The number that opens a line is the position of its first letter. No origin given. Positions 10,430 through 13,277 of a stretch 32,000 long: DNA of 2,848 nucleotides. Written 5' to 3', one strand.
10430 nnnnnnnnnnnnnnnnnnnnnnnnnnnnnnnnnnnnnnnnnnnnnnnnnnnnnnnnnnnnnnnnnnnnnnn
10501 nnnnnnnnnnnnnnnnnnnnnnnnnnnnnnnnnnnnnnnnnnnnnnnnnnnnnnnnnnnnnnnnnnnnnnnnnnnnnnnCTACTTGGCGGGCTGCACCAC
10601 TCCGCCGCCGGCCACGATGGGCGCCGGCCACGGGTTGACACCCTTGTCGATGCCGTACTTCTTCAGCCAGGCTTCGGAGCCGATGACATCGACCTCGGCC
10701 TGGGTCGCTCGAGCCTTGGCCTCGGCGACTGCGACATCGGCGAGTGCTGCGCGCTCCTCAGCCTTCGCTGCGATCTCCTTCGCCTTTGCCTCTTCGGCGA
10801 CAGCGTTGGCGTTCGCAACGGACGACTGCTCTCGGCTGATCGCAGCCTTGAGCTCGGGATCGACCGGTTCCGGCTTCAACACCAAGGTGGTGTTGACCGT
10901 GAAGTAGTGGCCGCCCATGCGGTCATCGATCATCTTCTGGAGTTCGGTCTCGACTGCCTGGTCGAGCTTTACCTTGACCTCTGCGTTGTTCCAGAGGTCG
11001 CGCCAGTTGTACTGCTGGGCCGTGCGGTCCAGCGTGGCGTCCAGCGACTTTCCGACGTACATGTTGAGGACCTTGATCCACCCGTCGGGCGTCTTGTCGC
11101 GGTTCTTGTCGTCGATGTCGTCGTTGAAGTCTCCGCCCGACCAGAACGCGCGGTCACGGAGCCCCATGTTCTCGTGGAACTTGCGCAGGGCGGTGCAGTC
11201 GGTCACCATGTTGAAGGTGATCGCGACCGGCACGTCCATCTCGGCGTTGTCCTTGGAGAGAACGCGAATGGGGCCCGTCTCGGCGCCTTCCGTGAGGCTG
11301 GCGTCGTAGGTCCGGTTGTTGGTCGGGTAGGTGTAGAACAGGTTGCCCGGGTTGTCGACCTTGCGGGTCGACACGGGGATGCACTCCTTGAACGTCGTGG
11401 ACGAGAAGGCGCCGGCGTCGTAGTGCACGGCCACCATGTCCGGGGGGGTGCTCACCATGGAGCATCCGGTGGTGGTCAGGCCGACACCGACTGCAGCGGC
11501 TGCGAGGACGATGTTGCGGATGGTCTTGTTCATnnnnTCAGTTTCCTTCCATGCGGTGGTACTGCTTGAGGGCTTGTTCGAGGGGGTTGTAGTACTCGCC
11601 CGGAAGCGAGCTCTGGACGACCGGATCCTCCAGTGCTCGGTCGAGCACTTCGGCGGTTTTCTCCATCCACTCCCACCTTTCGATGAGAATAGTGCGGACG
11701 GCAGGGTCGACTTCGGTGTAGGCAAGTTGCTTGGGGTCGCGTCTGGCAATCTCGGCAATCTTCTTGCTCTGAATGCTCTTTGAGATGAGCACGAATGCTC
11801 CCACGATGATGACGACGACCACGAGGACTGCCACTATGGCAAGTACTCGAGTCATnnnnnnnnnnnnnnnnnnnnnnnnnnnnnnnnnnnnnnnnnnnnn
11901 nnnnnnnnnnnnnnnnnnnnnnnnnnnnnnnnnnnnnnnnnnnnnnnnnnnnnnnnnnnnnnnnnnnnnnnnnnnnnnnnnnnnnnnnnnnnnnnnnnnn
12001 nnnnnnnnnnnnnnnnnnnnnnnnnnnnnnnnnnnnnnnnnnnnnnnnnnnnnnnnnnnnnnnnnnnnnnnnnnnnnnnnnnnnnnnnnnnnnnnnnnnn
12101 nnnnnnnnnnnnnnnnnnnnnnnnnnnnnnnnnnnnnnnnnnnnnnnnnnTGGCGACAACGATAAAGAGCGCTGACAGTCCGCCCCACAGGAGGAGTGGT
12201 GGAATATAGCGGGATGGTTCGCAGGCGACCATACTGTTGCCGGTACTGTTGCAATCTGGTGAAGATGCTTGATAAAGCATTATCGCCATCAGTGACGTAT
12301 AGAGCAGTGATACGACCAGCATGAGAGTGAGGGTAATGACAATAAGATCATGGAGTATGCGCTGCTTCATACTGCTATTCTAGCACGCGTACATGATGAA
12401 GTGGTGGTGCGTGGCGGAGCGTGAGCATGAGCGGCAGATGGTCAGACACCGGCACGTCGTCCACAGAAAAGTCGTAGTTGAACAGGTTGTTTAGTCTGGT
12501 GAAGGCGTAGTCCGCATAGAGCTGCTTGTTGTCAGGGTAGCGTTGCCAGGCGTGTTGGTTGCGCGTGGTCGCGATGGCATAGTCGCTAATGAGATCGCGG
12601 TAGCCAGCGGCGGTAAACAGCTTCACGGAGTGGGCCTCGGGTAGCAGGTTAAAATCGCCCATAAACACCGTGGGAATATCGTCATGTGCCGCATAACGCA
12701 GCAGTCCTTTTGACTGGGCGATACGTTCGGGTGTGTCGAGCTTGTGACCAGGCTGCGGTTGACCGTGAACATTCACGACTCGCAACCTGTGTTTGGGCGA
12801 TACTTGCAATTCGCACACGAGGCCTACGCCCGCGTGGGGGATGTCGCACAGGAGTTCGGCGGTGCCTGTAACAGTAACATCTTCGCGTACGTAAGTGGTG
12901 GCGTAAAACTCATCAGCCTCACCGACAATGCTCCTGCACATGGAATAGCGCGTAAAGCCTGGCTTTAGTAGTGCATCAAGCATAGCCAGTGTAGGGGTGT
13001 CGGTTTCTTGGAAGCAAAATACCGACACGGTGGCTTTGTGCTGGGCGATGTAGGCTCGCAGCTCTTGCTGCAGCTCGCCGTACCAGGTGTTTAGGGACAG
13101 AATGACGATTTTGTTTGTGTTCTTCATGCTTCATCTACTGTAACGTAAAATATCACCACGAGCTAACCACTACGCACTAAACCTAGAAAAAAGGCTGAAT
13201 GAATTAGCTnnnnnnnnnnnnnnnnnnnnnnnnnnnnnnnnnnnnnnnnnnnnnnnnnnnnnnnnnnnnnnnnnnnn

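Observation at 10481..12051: High-G+C two-gene cassette (SPFH lipoprotein + small membrane protein) that looks horizontally acquired, possibly from a high-GC Gram-positive donor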

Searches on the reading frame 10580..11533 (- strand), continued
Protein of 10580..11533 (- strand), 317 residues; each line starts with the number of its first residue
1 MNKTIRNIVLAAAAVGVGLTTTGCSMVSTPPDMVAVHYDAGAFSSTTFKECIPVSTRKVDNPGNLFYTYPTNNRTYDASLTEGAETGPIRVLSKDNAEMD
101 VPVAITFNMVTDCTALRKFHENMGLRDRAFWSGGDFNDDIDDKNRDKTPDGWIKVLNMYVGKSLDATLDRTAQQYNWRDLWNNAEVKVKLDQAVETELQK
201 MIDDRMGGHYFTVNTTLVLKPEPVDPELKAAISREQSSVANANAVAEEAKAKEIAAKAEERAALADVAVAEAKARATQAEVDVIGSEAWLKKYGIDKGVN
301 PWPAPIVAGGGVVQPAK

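Call 90: find_homologous_proteins(query=L005:4600-5724:-, max_evalue=1e-30)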
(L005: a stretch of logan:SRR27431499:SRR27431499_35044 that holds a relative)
Query L005:4600-5724:- (374 aa): 8000 proteins with E <= 1e-30 among 8000 candidates; the best 120 are listed.
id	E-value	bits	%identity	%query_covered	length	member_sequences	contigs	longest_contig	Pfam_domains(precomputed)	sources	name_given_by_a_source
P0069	8.2e-228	773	100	100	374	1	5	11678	PF13184.13,PF26594.2,PF00575.30,PF08529.17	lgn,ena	-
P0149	2.1e-227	772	100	100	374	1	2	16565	PF13184.13,PF26594.2,PF00575.30,PF08529.17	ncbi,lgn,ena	-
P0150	2.4e-227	771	100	100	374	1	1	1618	PF13184.13,PF26594.2,PF00575.30,PF08529.17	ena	-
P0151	6.1e-227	770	100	100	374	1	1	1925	PF13184.13,PF26594.2,PF00575.30,PF08529.17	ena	-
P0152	6.1e-227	770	99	100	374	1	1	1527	PF13184.13,PF26594.2,PF00575.30,PF08529.17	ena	-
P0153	6.7e-227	770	100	100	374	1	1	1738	PF13184.13,PF26594.2,PF00575.30,PF08529.17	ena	-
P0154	1.5e-226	769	99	100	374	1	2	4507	PF13184.13,PF26594.2,PF00575.30,PF08529.17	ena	-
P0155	3.5e-226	768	99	100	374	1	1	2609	PF13184.13,PF26594.2,PF00575.30,PF08529.17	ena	-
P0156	4.9e-226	767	99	100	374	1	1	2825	PF13184.13,PF26594.2,PF00575.30,PF08529.17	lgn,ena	-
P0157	1.7e-225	765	99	100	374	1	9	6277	PF13184.13,PF26594.2,PF00575.30,PF08529.17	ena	-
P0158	4.3e-225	764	98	100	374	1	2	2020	PF13184.13,PF26594.2,PF00575.30,PF08529.17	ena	-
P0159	4.7e-223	757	98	100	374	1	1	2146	PF13184.13,PF26594.2,PF00575.30,PF08529.17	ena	-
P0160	1.6e-218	742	95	100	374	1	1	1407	PF13184.13,PF26594.2,PF07650.24,PF00575.30,PF08529.17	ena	-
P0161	1.8e-218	742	95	100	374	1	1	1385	PF13184.13,PF26594.2,PF07650.24,PF00575.30,PF08529.17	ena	-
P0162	2.2e-218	742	95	100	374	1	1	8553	PF13184.13,PF26594.2,PF07650.24,PF00575.30,PF08529.17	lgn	-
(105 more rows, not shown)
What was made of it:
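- L005 is Saccharibacteria, with NusA 92% identical to a named Saccharibacteria protein (call 90).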

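Call 108: search_protein_families(library=padloc, proteins=[L001:3647-6400:+, L001:6416-7111:+, L001:7399-7794:+, L001:7857-8348:-, L005:7762-8418:-, L003:3528-4283:+], max_evalue=0.001)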
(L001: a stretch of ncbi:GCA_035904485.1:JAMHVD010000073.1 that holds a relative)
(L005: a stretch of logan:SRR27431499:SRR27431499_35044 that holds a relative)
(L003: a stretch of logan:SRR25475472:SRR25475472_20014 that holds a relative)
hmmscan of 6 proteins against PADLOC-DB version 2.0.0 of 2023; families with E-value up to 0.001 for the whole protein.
L001:3647-6400:+ (917 aa): 24 families
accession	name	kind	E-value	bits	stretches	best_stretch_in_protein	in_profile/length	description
PDLC03598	REase_MTase_IIG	-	0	1146.3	1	4-915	3-909/912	Type IIG restriction enzyme-methyltransferase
PDLC03599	REase_MTase_IIG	-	8.1e-86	286.8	2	24-697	20-679/959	Type IIG restriction enzyme-methyltransferase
PDLC03627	REase_MTase_IIG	-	2e-83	278.8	2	14-450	5-491/1136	Type IIG restriction enzyme-methyltransferase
PDLC04134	mad2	-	2e-32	110.7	1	30-498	9-370/492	mads_2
PDLC02643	DrmMI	-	1.5e-31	107.2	2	485-890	868-1270/1347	DrmMI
PDLC02644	DrmMI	-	2.3e-12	43.7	1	488-593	384-490/988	DrmMI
PDLC02646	DrmMI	-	5.3e-12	42.7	1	487-595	284-391/792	DrmMI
PDLC03609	REase_MTase_IIG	-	1.2e-09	34.5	1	340-501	417-573/1066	Type IIG restriction enzyme-methyltransferase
PDLC03618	REase_MTase_IIG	-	5e-08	28.7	1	486-601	866-976/1429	Type IIG restriction enzyme-methyltransferase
PDLC03021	MTase_I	-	7.2e-08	29.7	1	360-503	187-290/491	Type I methyltransferase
PDLC02640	DrmMI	-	3.6e-07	26.2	1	769-838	777-846/1015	DrmMI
PDLC03629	REase_MTase_IIG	-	5e-07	25.9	1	300-512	372-596/1182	Type IIG restriction enzyme-methyltransferase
PDLC03630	REase_MTase_IIG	-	1.1e-06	24.8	1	292-385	353-433/1100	Type IIG restriction enzyme-methyltransferase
PDLC02639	DrmMI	-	1.1e-05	22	1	486-593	583-690/803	DrmMI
PDLC02527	PglX|PglXI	-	1.4e-05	21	1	357-476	302-422/1332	PglX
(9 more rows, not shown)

L001:6416-7111:+ (231 aa): 1 family
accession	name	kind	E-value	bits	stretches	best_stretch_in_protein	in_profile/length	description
PDLC03604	REase_MTase_IIG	-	6.1e-09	32.5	1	51-197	65-194/1011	Type IIG restriction enzyme-methyltransferase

L001:7399-7794:+ (131 aa): 0 families

L001:7857-8348:- (163 aa): 0 families

L005:7762-8418:- (218 aa): 0 families

L003:3528-4283:+ (251 aa): 0 families

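Call 109: search_protein_families(library=pfam, proteins=[L003:3528-4283:+, L003:717-1214:+, L001:7399-7794:+, L001:7857-8348:-, L005:10978-11481:+], max_evalue=0.001)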
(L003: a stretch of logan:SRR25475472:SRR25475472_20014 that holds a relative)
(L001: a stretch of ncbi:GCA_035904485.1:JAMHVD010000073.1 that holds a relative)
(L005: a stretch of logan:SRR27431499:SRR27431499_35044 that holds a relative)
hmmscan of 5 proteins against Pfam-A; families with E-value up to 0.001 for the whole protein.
L003:3528-4283:+ (251 aa): 0 families

L003:717-1214:+ (165 aa): 0 families

L001:7399-7794:+ (131 aa): 0 families

L001:7857-8348:- (163 aa): 0 families

L005:10978-11481:+ (167 aa): 0 families

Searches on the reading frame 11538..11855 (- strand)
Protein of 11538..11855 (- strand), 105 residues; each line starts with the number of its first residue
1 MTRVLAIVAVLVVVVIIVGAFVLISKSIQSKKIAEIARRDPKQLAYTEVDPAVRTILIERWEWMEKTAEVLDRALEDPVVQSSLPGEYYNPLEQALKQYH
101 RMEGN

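Call 5: search_protein_families(library=pfam, proteins=[window:11538-11855:-], max_evalue=0.01)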
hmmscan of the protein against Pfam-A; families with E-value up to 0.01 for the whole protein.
window:11538-11855:- (105 aa): 1 family
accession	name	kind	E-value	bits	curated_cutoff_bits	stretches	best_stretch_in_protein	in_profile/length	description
PF07219.19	HemY_N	-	0.0039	17.7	31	1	1-80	14-94/107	HemY protein N-terminus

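Call 26: search_protein_families(library=phrogs, proteins=[window:11538-11855:-], max_evalue=0.01)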
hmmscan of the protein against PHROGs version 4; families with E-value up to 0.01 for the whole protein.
window:11538-11855:- (105 aa): 0 families

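Call 27: search_protein_families(library=padloc, proteins=[window:11538-11855:-], max_evalue=0.1)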
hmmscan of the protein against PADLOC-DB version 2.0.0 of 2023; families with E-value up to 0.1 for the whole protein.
window:11538-11855:- (105 aa): 0 families

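Call 28: search_protein_families(library=ncbifam, proteins=[window:11538-11855:-], max_evalue=0.01)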
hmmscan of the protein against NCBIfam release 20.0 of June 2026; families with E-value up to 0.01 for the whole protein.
window:11538-11855:- (105 aa): 0 families

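Call 29: find_homologous_proteins(query=window:11538-11855:-, max_evalue=0.01)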
Query window:11538-11855:- (105 aa): 1 proteins with E <= 0.01 among 18 candidates.
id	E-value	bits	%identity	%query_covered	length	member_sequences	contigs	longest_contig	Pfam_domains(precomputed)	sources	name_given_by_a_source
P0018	5.2e-57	208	96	100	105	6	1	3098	-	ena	-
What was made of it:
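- Tried and rejected: It found only the partner's own 90% cluster (call 29).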

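Call 74: search_protein_representatives(protein=window:11538-11855:-)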
Query: 105 residues. Proteins with E-value up to 0.001 (for the whole library): 6; up to 1e-10: 1; up to 1e-30: 1. The best 6 are listed.
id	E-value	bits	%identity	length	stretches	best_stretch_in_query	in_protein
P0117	3.4e-36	139.3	64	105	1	1-105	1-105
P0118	5.6e-10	55.3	32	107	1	1-104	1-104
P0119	4.4e-09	52.4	43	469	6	45-66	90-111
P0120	7.2e-06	42.1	30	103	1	4-98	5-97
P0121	3.6e-05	39.9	30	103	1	5-97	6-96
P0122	5.3e-05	39.4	29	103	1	8-96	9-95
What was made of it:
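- Tried and rejected: The exhaustive phmmer search was needed to find the partner family (call 74).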

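Call 75: find_encoding_contigs(protein=P0117, flank=8000, max_places=3)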
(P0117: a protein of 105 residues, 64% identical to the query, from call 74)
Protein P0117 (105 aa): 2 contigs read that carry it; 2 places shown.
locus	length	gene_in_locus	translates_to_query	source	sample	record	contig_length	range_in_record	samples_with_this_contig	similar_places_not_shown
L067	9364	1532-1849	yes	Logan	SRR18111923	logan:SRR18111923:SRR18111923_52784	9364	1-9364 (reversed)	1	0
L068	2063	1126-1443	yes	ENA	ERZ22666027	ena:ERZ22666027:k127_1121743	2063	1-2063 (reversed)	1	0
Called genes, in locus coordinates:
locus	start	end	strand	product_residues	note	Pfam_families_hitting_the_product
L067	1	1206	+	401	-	?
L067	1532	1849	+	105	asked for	-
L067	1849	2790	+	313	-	PF01145:Band_7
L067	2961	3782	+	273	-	PF00300:His_Phos_1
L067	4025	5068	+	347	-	-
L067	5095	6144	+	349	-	-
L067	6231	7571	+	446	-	PF00709:Adenylsucc_synt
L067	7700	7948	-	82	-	-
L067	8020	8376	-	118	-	-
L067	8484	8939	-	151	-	PF02590:SPOUT_MTase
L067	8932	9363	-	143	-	?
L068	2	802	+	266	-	?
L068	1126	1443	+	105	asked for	-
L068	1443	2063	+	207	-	?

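Call 76: find_encoding_contigs(protein=P0118, flank=8000, max_places=3)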
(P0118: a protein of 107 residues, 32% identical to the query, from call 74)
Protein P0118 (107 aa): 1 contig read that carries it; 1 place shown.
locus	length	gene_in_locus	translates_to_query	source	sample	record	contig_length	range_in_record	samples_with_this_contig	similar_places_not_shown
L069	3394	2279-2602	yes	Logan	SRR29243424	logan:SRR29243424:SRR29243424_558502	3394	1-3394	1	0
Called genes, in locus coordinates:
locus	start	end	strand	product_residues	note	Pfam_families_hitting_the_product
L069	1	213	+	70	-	?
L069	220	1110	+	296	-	PF01867:Cas_Cas1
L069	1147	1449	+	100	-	PF09827:CRISPR_Cas2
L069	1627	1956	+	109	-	PF09397:FtsK_gamma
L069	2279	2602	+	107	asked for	-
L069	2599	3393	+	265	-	?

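Call 89: list_cluster_members(proteins=[L067:6231-7571:+, L067:8484-8939:-, L067:2961-3782:+, L067:4025-5068:+, L067:5095-6144:+, L069:220-1110:+, L069:1147-1449:+, L069:1627-1956:+, L067:1849-2790:+, L005:5867-6280:-])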
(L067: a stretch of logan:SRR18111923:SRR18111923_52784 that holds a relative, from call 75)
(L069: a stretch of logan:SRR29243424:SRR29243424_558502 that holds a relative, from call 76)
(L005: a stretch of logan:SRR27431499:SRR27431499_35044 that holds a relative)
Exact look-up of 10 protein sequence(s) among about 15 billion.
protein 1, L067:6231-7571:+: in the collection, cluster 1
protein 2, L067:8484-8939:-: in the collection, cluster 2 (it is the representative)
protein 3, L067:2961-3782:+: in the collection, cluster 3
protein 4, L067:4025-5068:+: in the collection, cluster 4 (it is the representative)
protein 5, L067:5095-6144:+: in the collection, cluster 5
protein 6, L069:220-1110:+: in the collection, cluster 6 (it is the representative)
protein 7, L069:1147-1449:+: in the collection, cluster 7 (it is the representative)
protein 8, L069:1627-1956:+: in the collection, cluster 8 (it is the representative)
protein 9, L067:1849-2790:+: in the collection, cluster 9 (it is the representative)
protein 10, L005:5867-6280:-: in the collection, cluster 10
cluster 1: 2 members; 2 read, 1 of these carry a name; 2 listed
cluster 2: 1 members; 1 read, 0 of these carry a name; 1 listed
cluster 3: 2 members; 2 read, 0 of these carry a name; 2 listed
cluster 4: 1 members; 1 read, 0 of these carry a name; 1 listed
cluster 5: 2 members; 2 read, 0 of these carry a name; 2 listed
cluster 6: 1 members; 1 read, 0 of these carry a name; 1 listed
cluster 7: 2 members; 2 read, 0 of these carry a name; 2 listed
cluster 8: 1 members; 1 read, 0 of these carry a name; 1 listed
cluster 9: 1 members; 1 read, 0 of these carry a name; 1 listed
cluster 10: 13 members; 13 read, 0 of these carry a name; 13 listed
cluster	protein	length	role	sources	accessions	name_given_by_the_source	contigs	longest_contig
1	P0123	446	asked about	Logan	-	-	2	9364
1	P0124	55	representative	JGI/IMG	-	hypothetical protein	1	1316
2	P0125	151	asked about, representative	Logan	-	-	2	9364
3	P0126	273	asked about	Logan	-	-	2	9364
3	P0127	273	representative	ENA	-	-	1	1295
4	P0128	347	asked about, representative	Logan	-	-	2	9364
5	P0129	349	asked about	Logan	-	-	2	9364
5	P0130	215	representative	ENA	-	-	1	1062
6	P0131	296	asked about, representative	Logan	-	-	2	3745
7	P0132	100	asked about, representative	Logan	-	-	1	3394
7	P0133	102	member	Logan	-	-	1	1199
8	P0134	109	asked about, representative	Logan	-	-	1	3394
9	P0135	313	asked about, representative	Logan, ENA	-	-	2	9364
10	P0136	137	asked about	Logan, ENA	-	-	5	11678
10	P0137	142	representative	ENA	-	-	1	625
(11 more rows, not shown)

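Call 104: predict_structure(alignment_id=A9)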
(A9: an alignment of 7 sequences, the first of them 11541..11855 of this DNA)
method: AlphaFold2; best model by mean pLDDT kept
length: 105 residues; sequences in the alignment: 7
mean_pLDDT: 75.6   pTM: 0.40
mean pLDDT of the five models: 75.6, 75.5, 73.0, 71.7, 70.5
residues with pLDDT >= 90: 0; 70-90: 81; 50-70: 23; < 50: 1
segments of 3 or more residues with pLDDT < 50: none
pLDDT, mean of each block of 10 residues (from residue 1): 77 85 74 69 67 77 82 78 75 80 63
secondary structure, 60 per line:
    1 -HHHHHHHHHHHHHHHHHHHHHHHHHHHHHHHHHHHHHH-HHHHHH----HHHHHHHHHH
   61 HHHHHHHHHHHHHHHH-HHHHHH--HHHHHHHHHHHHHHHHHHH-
elements in order: H2-39 H41-46 H51-76 H78-83 H86-104
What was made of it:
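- On SPFH-NfeD operon: The AF2 model is all-helical (call 104).
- Closest known: SPFH-NfeD operons. Different: It has no OB-fold and no Pfam family (call 5), and the AF2 model is all-helical (call 104).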

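Call 108: search_protein_families(library=padloc, proteins=[L069:1627-1956:+, L067:1-1206:+, L067:4025-5068:+, L067:5095-6144:+], max_evalue=0.001)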
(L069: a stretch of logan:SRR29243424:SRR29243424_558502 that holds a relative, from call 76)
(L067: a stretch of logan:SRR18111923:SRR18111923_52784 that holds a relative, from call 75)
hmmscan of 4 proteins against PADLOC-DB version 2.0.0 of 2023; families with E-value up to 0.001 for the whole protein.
L069:1627-1956:+ (109 aa): 0 families

L067:1-1206:+ (401 aa): 0 families

L067:4025-5068:+ (347 aa): 4 families
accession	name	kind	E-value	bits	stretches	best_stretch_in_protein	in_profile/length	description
PDLC03920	MkoA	-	3.4e-06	23.6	1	199-304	124-231/1112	-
PDLC04053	PD-T4-6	-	4.5e-06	24.3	1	183-261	96-174/311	-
PDLC04042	PD-T4-6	-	0.00021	19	1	192-263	104-176/292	-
PDLC04039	PD-T4-6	-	0.00092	16.3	0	193-283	110-198/458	-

L067:5095-6144:+ (349 aa): 0 families

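Call 109: search_protein_families(library=pfam, proteins=[L067:1-1206:+, L067:4025-5068:+, L067:5095-6144:+, L069:1627-1956:+], max_evalue=0.001)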
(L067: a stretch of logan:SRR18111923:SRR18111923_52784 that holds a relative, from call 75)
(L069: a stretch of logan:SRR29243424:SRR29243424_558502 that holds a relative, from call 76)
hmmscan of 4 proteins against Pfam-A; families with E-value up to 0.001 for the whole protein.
L067:1-1206:+ (401 aa): 5 families
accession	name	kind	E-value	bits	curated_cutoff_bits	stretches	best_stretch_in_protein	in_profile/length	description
PF00133.28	tRNA-synt_1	-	1.3e-35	123.4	22.7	1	1-105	301-406/414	tRNA synthetases class I (I, L, M and V)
PF08264.19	Anticodon_1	-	3.1e-30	105.4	25.1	1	154-274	1-132/148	Anticodon-binding domain of tRNA ligase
PF10458.14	Val_tRNA-synt_C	-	3e-12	47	25.9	1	341-400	6-65/66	Valyl tRNA synthetase tRNA binding arm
PF09334.17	tRNA-synt_1g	-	9.4e-07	28.4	20.1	1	58-122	313-376/391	tRNA synthetases class I (M)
PF01406.26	tRNA-synt_1e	-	0.00036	20.5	27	1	31-103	212-283/301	tRNA synthetases class I (C) catalytic domain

L067:4025-5068:+ (347 aa): 2 families
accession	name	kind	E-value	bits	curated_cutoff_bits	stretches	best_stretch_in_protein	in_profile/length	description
PF00226.36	DnaJ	-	0.00064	20.2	27.8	0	24-58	14-46/63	DnaJ domain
PF00069.31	Pkinase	-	0.00089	19.2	31.7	0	195-283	96-180/263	Protein kinase domain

L067:5095-6144:+ (349 aa): 0 families

L069:1627-1956:+ (109 aa): 1 family
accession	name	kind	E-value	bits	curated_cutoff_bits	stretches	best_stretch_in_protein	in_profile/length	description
PF09397.16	FtsK_gamma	-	3.1e-14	52.9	30.6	1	66-108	3-45/63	Ftsk gamma domain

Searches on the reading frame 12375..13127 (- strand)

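Call 5: search_protein_families(library=pfam, proteins=[window:12375-13127:-], max_evalue=0.01)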
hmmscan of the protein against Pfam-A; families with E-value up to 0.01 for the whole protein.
window:12375-13127:- (250 aa): 1 family
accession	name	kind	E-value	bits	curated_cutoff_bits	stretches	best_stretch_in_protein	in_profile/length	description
PF03372.29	Exo_endo_phos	-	6.7e-13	49.3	24.5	1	10-230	1-225/225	Endonuclease/Exonuclease/phosphatase family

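Call 27: search_protein_families(library=padloc, proteins=[window:12375-13127:-], max_evalue=0.1)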
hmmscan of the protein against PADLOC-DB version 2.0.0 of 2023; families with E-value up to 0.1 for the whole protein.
window:12375-13127:- (250 aa): 0 families
